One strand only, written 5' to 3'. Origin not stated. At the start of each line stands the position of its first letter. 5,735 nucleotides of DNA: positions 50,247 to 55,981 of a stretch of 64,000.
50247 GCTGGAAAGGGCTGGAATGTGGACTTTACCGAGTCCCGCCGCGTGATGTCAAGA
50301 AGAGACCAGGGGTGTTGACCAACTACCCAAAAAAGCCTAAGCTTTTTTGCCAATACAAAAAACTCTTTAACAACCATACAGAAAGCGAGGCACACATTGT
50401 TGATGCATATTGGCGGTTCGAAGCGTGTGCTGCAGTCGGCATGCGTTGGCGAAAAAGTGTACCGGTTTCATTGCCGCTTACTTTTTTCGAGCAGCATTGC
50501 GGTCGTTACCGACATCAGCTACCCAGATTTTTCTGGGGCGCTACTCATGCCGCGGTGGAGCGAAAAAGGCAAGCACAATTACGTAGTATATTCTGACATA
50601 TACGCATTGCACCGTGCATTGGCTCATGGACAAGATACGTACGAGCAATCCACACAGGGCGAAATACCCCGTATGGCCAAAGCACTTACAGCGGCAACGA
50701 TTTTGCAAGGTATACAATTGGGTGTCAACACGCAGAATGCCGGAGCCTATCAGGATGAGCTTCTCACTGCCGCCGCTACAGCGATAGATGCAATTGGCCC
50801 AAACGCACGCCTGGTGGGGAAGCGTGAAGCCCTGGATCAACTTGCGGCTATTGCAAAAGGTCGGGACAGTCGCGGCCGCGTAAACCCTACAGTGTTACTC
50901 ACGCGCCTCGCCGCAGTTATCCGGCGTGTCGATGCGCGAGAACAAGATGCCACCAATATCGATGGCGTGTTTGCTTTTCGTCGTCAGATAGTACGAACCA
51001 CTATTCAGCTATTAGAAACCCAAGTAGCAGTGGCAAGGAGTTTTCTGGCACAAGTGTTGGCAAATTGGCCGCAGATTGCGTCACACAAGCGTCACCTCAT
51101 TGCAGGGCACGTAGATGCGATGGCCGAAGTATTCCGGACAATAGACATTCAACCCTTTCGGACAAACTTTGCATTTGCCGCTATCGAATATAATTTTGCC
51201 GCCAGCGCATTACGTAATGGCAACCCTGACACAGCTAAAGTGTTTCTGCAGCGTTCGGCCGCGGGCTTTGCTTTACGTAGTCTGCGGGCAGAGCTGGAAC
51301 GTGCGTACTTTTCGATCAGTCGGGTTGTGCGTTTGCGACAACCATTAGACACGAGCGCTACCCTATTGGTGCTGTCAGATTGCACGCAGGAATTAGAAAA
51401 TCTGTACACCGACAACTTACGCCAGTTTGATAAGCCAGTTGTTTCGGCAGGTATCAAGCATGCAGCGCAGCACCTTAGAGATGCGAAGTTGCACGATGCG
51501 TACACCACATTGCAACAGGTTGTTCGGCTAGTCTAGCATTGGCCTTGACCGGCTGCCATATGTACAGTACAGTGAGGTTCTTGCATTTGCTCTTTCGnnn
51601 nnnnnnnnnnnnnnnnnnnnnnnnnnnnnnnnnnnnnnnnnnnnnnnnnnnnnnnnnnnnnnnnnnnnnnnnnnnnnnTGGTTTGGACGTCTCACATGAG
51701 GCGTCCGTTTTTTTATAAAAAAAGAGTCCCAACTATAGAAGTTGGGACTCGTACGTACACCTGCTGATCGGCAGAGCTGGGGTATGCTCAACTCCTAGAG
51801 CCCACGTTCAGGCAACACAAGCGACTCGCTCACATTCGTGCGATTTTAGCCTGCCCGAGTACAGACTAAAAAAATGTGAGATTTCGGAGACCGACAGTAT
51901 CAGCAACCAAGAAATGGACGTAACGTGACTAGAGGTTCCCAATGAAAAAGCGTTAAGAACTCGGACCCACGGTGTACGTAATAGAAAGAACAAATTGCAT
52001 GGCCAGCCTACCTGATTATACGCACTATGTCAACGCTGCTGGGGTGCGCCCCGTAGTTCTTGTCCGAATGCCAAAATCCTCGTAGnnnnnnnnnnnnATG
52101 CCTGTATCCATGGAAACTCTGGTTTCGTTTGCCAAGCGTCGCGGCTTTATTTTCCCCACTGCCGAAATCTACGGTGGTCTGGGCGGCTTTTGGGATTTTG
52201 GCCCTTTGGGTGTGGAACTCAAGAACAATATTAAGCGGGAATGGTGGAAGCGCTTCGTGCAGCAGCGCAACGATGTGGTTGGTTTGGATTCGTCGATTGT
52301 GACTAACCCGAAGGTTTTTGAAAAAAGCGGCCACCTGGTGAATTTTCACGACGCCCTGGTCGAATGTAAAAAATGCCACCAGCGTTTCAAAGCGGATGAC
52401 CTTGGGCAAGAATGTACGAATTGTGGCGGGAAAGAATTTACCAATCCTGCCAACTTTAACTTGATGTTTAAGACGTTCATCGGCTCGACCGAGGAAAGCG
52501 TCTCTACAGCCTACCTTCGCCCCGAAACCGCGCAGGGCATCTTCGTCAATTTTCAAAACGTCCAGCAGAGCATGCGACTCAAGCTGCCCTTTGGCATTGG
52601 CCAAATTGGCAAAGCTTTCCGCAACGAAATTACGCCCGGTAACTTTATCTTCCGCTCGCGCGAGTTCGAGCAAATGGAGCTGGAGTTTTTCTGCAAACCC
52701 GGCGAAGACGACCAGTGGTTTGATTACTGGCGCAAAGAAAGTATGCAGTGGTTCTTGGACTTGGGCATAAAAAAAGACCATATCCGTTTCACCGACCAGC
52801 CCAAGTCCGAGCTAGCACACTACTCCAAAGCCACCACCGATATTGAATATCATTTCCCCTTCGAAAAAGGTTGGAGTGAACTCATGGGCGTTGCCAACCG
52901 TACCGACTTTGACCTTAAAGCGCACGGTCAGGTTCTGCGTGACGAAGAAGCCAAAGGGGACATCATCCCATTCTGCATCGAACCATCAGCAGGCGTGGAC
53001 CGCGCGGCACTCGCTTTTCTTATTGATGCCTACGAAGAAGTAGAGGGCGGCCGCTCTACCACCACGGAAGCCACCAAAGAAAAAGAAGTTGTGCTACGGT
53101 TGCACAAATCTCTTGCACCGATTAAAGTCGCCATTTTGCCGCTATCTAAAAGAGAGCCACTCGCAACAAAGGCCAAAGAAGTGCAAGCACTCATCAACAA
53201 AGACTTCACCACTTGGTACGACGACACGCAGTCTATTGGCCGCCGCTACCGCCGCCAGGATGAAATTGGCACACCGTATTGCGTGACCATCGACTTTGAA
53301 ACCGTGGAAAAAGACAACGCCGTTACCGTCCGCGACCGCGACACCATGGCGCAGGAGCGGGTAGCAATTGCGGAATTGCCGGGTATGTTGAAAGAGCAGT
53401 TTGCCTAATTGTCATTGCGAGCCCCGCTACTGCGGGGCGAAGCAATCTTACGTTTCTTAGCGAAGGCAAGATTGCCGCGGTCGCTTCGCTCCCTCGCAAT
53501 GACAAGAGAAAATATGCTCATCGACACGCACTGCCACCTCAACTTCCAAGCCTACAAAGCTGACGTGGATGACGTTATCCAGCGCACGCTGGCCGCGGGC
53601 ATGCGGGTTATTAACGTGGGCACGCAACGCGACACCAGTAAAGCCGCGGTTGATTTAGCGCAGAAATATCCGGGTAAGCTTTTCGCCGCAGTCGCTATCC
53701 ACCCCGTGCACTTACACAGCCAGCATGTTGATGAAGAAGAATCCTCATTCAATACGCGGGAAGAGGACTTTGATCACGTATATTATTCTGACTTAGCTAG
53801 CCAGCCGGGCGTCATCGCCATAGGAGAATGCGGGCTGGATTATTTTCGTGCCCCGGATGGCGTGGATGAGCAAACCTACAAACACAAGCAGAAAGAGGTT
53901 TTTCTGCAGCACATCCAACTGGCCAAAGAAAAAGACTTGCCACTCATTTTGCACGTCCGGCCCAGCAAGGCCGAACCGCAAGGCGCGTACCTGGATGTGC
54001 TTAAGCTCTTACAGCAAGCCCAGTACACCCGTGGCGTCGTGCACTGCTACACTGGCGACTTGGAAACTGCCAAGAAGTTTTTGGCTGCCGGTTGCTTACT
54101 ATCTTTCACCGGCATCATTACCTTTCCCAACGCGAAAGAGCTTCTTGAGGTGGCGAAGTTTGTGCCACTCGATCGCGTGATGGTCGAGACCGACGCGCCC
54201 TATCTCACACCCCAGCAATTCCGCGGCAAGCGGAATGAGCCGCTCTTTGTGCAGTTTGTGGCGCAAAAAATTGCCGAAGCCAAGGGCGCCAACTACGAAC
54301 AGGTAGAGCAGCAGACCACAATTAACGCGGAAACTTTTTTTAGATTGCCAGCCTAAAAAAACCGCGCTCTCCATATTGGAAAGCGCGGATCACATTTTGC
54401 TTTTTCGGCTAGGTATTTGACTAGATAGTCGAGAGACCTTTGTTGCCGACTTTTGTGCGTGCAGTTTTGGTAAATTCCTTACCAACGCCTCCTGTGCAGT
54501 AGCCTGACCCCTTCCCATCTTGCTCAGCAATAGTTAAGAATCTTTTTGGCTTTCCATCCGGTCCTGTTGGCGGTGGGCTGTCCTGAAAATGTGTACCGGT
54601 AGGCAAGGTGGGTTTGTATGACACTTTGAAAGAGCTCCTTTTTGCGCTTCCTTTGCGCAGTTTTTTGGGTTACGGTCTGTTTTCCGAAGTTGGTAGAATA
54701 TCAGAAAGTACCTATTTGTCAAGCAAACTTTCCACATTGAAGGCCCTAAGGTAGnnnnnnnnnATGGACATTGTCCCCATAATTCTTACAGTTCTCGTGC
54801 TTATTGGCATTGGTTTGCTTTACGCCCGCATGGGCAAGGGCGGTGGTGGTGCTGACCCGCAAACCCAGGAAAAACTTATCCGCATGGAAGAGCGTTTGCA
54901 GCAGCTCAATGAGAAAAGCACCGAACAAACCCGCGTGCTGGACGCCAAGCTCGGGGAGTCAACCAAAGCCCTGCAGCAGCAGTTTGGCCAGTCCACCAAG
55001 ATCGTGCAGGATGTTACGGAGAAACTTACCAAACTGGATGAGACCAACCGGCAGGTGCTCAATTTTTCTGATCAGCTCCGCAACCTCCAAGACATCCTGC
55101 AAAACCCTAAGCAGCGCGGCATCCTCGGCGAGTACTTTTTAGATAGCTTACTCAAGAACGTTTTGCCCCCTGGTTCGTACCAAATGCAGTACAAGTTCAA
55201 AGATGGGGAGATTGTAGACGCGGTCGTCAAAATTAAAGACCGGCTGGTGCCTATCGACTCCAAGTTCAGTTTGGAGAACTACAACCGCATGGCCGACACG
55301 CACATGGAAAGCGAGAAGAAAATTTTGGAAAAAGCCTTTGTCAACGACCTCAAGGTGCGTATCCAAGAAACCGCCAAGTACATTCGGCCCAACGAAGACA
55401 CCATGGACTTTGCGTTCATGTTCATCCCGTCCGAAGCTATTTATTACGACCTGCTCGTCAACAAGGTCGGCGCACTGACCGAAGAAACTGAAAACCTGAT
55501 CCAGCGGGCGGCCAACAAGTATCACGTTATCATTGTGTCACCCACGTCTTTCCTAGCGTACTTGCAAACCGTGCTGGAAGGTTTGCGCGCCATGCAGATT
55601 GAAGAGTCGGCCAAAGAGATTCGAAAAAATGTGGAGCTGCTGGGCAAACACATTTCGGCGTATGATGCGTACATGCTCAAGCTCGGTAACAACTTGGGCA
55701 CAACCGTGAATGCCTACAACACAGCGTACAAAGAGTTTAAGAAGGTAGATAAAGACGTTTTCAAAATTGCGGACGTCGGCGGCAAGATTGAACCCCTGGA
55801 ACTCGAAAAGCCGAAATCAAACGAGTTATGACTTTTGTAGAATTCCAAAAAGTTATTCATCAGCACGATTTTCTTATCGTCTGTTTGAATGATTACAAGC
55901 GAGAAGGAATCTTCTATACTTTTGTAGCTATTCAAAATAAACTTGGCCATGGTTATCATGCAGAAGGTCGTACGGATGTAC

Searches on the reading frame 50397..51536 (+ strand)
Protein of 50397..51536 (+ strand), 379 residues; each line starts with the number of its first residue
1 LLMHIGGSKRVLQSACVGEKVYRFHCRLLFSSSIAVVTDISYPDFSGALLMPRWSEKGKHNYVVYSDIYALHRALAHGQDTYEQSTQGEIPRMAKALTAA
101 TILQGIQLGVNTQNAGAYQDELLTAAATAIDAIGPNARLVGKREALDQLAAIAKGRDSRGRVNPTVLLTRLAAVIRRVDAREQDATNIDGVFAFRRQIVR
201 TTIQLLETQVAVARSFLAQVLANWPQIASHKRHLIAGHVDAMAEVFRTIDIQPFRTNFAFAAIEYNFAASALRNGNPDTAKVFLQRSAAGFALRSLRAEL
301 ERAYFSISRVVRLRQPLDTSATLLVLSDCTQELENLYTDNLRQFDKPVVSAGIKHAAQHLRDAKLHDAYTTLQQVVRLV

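Call 15: search_protein_families(library=pfam, proteins=[window:50397-51536:+], max_evalue=0.001)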
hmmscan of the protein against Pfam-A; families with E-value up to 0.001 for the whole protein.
window:50397-51536:+ (379 aa): 0 families

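Call 19: search_protein_families(library=pfam, proteins=[window:50397-51536:+], max_evalue=0.1)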
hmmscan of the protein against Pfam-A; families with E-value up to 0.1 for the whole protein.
window:50397-51536:+ (379 aa): 1 family
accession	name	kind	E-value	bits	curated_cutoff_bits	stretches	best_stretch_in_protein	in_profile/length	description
PF01603.26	B56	-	0.07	12.5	25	0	193-254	238-299/413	Protein phosphatase 2A regulatory B subunit (B56 family)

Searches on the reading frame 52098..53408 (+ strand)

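Call 16: search_protein_families(library=pfam, proteins=[window:52098-53408:+], max_evalue=0.001)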
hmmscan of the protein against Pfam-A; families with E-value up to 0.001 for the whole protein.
window:52098-53408:+ (436 aa): 3 families
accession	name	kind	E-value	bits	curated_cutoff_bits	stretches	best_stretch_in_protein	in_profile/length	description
PF03129.25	HGTP_anticodon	-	5.6e-21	74.9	21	1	343-433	1-93/94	Anticodon binding domain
PF00587.30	tRNA-synt_2b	-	3.4e-13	50.5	29.3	1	136-279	9-149/179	tRNA synthetase class II core domain (G, H, P, S and T)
PF23455.1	DUF7129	-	0.00047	20.3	30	1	89-116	13-39/45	Domain of unknown function (DUF7129)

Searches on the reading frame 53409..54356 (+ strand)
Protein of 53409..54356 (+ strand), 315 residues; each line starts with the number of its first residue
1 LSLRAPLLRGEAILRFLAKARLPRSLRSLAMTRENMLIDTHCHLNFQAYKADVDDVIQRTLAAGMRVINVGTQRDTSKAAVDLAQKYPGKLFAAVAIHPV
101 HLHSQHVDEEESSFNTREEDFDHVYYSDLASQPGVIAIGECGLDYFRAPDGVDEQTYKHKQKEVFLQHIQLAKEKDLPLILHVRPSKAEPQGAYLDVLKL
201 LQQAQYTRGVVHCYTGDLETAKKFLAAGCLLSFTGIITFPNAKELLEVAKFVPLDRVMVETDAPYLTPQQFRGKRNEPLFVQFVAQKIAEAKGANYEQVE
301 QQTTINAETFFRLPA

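Call 15: search_protein_families(library=pfam, proteins=[window:53409-54356:+], max_evalue=0.001)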
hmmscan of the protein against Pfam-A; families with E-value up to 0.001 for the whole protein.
window:53409-54356:+ (315 aa): 1 family
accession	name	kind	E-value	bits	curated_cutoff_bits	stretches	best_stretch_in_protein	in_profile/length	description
PF01026.27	TatD_DNase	-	4.8e-75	252.7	27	1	38-312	1-253/253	TatD related DNase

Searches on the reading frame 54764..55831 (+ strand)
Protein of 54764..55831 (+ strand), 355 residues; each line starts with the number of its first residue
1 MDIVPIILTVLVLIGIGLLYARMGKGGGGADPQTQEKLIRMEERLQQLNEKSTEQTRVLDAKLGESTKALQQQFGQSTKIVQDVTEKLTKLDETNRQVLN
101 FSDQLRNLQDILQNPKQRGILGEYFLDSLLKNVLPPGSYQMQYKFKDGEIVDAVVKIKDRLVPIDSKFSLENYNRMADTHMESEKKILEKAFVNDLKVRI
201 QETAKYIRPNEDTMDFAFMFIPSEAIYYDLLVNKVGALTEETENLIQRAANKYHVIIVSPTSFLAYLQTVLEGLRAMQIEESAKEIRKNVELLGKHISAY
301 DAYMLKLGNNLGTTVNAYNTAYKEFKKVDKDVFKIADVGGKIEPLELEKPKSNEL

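Call 15: search_protein_families(library=pfam, proteins=[window:54764-55831:+], max_evalue=0.001)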
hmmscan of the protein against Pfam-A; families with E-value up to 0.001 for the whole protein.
window:54764-55831:+ (355 aa): 1 family
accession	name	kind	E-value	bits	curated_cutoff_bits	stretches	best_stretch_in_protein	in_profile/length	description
PF02646.22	RmuC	-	6.3e-52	176.9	26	1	57-328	8-274/291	RmuC family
